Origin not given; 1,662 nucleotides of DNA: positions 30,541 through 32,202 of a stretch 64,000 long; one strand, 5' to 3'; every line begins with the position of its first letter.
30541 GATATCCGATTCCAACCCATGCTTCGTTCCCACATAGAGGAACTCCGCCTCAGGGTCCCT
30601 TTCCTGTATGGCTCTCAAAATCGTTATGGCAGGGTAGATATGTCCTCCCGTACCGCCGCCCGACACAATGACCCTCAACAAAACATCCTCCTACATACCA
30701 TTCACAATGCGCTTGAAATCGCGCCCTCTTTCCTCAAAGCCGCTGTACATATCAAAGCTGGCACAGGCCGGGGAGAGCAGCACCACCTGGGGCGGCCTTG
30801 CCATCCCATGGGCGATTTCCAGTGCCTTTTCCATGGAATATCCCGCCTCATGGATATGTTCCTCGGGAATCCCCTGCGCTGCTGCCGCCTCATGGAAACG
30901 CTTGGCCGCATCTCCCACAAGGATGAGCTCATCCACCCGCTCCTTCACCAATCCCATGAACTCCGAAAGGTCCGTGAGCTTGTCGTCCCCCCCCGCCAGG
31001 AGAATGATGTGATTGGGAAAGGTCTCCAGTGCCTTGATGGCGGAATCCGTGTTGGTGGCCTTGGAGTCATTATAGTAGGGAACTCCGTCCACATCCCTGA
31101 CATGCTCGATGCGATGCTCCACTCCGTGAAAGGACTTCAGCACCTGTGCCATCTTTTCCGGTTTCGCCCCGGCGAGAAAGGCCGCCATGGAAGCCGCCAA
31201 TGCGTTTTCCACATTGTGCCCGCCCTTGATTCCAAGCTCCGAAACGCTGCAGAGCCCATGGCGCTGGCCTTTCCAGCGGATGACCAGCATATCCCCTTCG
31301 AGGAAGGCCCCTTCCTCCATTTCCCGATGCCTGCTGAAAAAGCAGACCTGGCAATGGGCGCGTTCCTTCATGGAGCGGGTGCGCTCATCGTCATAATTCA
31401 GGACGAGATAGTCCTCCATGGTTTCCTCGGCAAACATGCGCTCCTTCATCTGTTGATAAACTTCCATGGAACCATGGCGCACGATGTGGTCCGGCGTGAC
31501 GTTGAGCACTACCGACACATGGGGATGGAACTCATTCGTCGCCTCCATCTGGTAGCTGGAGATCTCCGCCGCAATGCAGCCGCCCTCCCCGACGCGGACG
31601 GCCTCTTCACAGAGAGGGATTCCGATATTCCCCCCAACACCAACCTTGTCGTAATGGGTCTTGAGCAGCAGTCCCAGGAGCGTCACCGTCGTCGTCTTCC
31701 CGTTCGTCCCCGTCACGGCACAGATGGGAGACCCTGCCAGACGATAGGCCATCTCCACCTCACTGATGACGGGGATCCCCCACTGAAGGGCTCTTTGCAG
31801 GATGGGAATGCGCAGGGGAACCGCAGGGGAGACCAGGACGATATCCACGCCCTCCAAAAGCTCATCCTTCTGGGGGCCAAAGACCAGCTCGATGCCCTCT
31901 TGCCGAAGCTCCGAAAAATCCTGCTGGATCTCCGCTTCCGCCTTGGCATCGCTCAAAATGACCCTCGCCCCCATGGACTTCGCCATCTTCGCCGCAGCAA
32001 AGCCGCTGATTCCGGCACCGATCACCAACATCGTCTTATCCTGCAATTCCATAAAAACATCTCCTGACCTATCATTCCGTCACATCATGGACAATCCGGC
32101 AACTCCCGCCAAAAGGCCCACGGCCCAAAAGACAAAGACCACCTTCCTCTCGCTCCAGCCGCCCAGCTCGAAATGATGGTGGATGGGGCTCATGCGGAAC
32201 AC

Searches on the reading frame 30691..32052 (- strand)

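Call 43: search_protein_families(library=pfam, proteins=[window:30691-32052:-], max_evalue=0.00001)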
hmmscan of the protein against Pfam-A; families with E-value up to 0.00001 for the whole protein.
window:30691-32052:- (453 aa): 4 families
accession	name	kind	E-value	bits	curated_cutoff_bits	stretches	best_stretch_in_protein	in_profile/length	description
PF08245.18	Mur_ligase_M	-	3.7e-28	99.3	24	1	113-291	1-200/200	Mur ligase middle domain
PF02875.26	Mur_ligase_C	-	6.4e-15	56.5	28.4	1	313-430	1-127/127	Mur ligase, glutamate ligase domain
PF21799.2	MurD-like_N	-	7.4e-11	42.6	27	1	6-96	1-87/88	Mur ligase MurD-like, N-terminal domain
PF01262.27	AlaDh_PNT_C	-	6.7e-07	29.4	23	1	7-44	30-67/214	Alanine dehydrogenase/PNT, C-terminal domain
